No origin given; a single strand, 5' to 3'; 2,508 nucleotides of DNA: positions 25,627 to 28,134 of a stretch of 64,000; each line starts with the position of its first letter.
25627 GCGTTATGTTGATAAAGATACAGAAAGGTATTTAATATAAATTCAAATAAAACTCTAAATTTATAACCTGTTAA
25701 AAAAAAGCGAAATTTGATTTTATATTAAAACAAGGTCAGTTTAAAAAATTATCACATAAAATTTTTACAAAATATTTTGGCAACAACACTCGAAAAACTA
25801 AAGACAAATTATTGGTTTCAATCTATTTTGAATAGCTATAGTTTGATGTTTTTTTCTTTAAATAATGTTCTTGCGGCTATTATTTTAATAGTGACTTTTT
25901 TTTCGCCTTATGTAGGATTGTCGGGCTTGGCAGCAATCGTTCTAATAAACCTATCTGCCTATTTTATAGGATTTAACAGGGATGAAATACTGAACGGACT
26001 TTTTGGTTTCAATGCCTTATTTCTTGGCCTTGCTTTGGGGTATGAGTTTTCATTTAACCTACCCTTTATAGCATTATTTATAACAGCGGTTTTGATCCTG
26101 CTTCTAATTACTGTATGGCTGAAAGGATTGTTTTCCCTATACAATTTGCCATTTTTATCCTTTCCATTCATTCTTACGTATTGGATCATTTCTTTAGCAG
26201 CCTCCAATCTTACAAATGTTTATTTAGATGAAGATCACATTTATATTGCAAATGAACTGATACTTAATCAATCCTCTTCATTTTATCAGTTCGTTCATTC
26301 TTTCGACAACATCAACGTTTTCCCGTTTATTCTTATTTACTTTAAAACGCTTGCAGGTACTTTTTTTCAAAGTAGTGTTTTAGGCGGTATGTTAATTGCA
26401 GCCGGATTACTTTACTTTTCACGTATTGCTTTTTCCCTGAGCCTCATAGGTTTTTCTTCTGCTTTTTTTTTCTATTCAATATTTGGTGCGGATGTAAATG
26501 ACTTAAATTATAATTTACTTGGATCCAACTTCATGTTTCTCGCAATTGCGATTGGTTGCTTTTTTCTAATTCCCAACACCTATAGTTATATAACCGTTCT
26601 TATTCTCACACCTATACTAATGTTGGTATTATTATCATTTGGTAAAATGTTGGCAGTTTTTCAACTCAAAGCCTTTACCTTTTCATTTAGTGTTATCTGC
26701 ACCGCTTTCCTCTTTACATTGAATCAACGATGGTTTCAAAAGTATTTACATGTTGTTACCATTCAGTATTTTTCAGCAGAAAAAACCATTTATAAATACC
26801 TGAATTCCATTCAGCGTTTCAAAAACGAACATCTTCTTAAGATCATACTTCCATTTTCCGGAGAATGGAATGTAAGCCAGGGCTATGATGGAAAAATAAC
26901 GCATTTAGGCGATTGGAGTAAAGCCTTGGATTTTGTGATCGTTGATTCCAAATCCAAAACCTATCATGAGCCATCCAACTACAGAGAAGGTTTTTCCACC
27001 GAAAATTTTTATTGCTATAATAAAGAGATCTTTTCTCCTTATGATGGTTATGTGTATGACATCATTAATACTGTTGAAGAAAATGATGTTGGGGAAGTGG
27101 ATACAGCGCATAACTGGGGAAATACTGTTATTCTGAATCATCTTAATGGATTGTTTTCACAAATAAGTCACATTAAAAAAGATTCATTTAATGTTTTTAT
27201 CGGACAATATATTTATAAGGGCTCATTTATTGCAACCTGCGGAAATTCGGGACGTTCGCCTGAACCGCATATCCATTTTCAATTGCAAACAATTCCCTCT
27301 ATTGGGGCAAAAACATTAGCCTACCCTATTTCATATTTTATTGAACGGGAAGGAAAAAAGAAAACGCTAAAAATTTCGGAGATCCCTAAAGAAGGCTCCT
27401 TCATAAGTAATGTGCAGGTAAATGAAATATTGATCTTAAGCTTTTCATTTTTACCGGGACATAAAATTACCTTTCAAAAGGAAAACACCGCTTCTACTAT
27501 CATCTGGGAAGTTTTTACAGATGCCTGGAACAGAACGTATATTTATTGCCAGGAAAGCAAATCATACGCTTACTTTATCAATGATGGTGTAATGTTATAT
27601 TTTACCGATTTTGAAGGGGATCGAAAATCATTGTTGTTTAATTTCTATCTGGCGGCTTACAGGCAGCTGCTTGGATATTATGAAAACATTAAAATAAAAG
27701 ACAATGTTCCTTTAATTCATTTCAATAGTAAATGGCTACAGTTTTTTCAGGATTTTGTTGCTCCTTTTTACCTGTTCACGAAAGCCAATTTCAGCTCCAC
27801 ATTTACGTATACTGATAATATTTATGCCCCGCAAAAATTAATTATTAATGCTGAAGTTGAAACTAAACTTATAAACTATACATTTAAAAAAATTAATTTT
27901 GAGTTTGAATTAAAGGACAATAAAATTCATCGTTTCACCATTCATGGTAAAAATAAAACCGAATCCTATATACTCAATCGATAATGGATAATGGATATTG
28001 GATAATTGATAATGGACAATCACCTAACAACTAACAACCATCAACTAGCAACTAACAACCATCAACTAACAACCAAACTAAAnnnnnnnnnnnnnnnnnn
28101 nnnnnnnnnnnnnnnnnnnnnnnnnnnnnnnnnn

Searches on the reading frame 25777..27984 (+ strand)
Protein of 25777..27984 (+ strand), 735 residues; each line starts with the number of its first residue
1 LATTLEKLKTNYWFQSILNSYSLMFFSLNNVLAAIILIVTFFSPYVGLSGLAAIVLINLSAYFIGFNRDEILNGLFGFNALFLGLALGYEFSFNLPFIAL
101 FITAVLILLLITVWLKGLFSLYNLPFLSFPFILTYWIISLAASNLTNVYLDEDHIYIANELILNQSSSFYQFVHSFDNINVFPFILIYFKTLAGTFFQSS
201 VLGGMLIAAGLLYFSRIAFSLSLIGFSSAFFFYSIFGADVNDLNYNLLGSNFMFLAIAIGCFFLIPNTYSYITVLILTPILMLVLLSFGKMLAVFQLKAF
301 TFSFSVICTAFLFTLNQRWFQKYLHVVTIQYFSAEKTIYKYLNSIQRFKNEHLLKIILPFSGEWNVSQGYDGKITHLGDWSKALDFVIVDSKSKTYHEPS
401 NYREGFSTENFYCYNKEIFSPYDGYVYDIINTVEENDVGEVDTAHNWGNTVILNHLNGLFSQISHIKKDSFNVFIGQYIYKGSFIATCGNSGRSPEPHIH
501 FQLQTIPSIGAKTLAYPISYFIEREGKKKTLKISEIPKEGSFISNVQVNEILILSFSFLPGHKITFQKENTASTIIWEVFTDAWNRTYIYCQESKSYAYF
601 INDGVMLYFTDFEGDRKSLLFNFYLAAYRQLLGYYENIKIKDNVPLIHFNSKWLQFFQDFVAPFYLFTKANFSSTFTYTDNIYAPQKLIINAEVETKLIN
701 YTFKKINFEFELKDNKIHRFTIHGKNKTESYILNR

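Call 3: search_protein_families(library=pfam, proteins=[window:25777-27984:+], max_evalue=0.01)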
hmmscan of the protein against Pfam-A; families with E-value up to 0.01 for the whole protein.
window:25777-27984:+ (735 aa): 2 families
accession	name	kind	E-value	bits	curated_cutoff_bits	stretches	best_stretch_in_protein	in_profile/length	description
PF03253.19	UT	-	2.4e-41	142.3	25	1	15-314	2-290/292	Urea transporter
PF01551.29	Peptidase_M23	-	2.6e-11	44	28.7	1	417-504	15-88/96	Peptidase family M23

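Call 4: search_protein_families(library=ncbifam, proteins=[window:25777-27984:+], max_evalue=0.01)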
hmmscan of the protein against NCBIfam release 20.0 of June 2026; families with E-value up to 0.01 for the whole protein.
window:25777-27984:+ (735 aa): 8 families
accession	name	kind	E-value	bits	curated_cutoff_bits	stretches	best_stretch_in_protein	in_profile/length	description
TIGR03441.1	urea_trans_yut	equivalog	1.2e-24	87.2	274.6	1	16-313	6-292/292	urea transporter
NF052530.1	Heli_ShapePgp3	exception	1e-09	38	300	1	446-503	196-251/270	peptidoglycan metallopeptidase Pgp3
NF052336.1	PdgHdaseHSB100310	equivalog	2.2e-08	33.9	500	1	435-504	75-142/316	peptidoglycan hydrolase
NF008652.0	PRK11649.1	equivalog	5.1e-05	22.1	341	1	445-503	341-397/439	murein DD-endopeptidase MepM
NF050804.1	CellDivDipMCaul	equivalog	0.002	17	900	1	446-512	558-622/634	cell division endopeptidase DipM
NF041208.1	celldiv_DipM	equivalog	0.0021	17.4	740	1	442-504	345-405/419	cell division endopeptidase DipM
NF053825.1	PdgNdpepShyA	equivalog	0.0034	16.1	700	1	448-503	327-380/425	peptidoglycan DD-endopeptidase ShyA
NF053824.1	PdgNdpepShyC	equivalog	0.0051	15.8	700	1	447-503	326-380/429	peptidoglycan DD-endopeptidase ShyC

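Call 92: find_related_loci(query=A3, collection=metagenome_contigs, flank=10000)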
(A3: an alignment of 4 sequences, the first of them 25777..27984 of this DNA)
Query A3 (735 aa) in metagenome_contigs; peptide patterns used: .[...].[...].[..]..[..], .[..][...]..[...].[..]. (x = any residue, [..] = any of these).
152 stretches matched a pattern; 132 encode a relative of the query (tblastn E <= 1e-3); the best 80 are kept; 80 distinct loci.
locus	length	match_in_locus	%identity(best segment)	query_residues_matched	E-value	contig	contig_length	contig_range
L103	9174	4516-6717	94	1-734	0e+0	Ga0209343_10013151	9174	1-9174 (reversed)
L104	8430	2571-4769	82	1-732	0e+0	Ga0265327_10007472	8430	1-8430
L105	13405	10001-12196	81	1-732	0e+0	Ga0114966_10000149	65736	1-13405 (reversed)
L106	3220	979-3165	81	5-732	0e+0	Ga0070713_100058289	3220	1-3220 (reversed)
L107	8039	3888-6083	78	1-732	0e+0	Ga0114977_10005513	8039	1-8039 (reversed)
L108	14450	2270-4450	81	5-732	0e+0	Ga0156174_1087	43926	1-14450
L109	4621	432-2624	78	1-731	0e+0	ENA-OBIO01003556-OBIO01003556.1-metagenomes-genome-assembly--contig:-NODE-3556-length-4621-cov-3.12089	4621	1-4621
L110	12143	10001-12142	80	1-714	0e+0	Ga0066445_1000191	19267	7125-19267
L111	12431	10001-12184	77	5-732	0e+0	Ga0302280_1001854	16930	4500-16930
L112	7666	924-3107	77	5-732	0e+0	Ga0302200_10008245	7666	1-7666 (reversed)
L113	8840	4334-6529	78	1-732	0e+0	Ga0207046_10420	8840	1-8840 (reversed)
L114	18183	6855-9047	74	1-731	0e+0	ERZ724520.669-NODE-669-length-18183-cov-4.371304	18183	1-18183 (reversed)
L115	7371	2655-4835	76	6-732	0e+0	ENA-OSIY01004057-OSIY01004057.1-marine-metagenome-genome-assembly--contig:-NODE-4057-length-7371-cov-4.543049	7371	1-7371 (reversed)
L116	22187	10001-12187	71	3-731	0e+0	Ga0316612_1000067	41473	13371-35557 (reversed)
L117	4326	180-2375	69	1-732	0e+0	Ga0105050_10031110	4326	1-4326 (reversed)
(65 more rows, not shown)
